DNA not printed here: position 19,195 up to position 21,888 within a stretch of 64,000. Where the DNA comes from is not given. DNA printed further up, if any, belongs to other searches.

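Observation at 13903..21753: Tandem array of three ~800-aa paralogs with a PilX/GspK-type pseudopilin N-terminus and no assembly machinery nearby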

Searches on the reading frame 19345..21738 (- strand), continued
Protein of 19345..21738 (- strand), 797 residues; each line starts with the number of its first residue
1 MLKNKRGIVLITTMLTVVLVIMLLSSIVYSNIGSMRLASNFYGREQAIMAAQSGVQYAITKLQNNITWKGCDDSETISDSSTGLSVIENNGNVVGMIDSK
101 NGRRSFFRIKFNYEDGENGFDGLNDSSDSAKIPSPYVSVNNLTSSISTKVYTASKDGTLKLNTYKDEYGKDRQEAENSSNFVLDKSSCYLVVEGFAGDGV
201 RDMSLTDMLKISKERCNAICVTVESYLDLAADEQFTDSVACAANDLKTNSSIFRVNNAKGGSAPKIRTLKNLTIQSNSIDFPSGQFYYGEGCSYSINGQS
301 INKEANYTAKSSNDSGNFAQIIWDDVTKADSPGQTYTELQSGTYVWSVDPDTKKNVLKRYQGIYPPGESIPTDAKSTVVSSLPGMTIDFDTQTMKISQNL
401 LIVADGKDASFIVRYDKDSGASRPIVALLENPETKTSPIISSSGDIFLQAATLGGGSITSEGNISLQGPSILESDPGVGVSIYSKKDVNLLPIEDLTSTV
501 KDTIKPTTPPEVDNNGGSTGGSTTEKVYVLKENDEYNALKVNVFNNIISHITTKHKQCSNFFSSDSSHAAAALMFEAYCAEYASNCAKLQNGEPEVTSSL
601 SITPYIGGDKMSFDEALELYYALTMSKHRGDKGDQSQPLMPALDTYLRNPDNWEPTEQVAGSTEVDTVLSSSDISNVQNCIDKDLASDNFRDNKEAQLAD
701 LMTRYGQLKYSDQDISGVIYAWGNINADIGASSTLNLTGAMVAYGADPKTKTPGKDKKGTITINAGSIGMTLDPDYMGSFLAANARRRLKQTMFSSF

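Call 66: fold_search(model_id=the predicted structure, library=pdb)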
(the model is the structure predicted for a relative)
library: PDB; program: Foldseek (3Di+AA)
matches with E <= 10: 178; with E <= 0.001: 2
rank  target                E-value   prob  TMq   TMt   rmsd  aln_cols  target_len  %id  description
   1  6qvi_A                1.2e-05  0.99  0.15  0.20  15.9       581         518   11  Crystal structure of competence-associated pilin ComZ from Thermus thermophilus (released 2019-05-29)
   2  6qvi_B                3.2e-05  0.91  0.13  0.17  18.4       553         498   11  Crystal structure of competence-associated pilin ComZ from Thermus thermophilus (released 2019-05-29)
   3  6eio                  1.6e-01  0.06  0.07  0.15  16.1       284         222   11  Crystal structure of an ice binding protein from an Antarctic Biological Consortium (released 2018-03-28)
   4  6n2c_A                1.7e-01  0.06  0.06  0.10  18.8       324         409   10  The Crystal Structure of Caldicellulosiruptor hydrothermalis Tapirin C-terminal domain (released 2018-12-19)
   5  6mzp_A                4.0e-01  0.07  0.09  0.17  19.4       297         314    9  Zebrafish betaglycan orphan domain structure from orthorhombic crystal form (released 2019-08-21)
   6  7e5u_C                7.6e-01  0.05  0.06  0.10  18.9       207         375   11  Crystal structure of Phm7 (released 2021-06-30)
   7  6n2c_B                9.3e-01  0.03  0.05  0.10  19.3       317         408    9  The Crystal Structure of Caldicellulosiruptor hydrothermalis Tapirin C-terminal domain (released 2018-12-19)
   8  7e5u_A                1.0e+00  0.04  0.05  0.09  18.9       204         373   12  Crystal structure of Phm7 (released 2021-06-30)
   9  7dmo_F                1.2e+00  0.04  0.06  0.09  19.4       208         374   10  Crystal structures of two pericyclases catalyzing [4+2] cycloadditions (released 2021-10-06)
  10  7e5v_A                1.2e+00  0.03  0.05  0.08  20.1       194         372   12  Crystal structure of Phm7 in complex with inhibitor (released 2021-06-30)
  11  5awg_B                1.3e+00  0.01  0.05  0.08  24.7       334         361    7  Crystal structure of Hg-bound SufB-SufC-SufD complex from Escherichia coli (released 2015-11-11)
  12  7zcb_B                1.4e+00  0.03  0.05  0.13  19.4       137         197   11  Human Pikachurin/EGFLAM N-terminal Fibronectin-III (1-2) domains (released 2023-07-19)
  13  1osp_O                1.7e+00  0.03  0.04  0.12  19.1       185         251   11  CRYSTAL STRUCTURE OF OUTER SURFACE PROTEIN A OF BORRELIA BURGDORFERI COMPLEXED WITH A MURINE MONOCLONAL ANTIBODY FAB (released 1997-04-21)
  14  7wff_b                1.7e+00  0.03  0.06  0.12  18.6       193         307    8  Subcomplexes B,M and L in the Cylic electron transfer supercomplex NDH-PSI from Arabidopsis (released 2022-03-16)
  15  8j07_7                1.7e+00  0.01  0.05  0.06  20.6       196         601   10  96nm repeat of human respiratory doublet microtubule and associated axonemal complexes (released 2023-07-26)
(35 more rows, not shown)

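Call 67: search_solved_structures(query=A5, max_evalue=10, show_alignments=0)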
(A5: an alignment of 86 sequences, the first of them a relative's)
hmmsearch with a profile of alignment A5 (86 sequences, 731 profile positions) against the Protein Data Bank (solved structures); distinct sequences matched with E-value up to 10: 1.
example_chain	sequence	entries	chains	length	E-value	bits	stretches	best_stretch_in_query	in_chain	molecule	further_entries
7zpf_A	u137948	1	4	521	0.034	15.9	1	267-368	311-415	Aip56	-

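Call 80: search_solved_structures(query=A2, max_evalue=10)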
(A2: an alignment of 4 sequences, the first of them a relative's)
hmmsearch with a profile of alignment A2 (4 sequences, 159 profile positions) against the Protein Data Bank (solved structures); distinct sequences matched with E-value up to 10: 3.
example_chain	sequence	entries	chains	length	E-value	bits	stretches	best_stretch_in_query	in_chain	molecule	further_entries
6xxd_A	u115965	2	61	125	0.094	15.9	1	9-103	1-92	PilA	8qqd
5g23_A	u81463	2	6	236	0.29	14.3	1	6-63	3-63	TYPE-IV LIKE PILIN TTHA1219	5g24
8jw0_m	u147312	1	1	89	0.95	12.6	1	6-66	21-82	Photosystem I PsaM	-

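Call 94: find_related_loci(query=A5, collection=metagenome_contigs, flank=10000)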
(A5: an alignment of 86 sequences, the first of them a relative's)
Query A5 (797 aa) in metagenome_contigs; peptide patterns used: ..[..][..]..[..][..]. (x = any residue, [..] = any of these).
34 stretches matched a pattern; 31 encode a relative of the query (tblastn E <= 1e-3); 30 distinct loci.
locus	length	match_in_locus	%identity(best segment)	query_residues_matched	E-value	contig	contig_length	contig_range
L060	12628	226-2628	56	1-797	0e+0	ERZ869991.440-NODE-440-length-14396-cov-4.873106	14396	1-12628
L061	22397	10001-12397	56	1-797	0e+0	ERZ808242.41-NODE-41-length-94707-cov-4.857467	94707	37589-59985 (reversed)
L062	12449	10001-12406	55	1-786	0e+0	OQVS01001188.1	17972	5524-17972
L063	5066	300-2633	43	3-797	0e+0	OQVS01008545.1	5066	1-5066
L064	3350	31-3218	42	3-797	5e-176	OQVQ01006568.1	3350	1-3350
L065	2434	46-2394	34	5-797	2e-112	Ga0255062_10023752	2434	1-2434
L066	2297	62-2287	39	5-797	8e-99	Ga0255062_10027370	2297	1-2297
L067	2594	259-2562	39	5-797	4e-83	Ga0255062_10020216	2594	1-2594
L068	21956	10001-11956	35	26-797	8e-72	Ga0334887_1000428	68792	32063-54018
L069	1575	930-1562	56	1-201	7e-61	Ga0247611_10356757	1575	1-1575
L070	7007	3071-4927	31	3-794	1e-53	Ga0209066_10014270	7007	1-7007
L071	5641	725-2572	29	3-794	2e-49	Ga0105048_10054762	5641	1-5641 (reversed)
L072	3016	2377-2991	41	26-246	3e-36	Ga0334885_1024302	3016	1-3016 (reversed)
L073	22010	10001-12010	26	4-765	7e-27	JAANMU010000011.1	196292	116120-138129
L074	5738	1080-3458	38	3-789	1e-25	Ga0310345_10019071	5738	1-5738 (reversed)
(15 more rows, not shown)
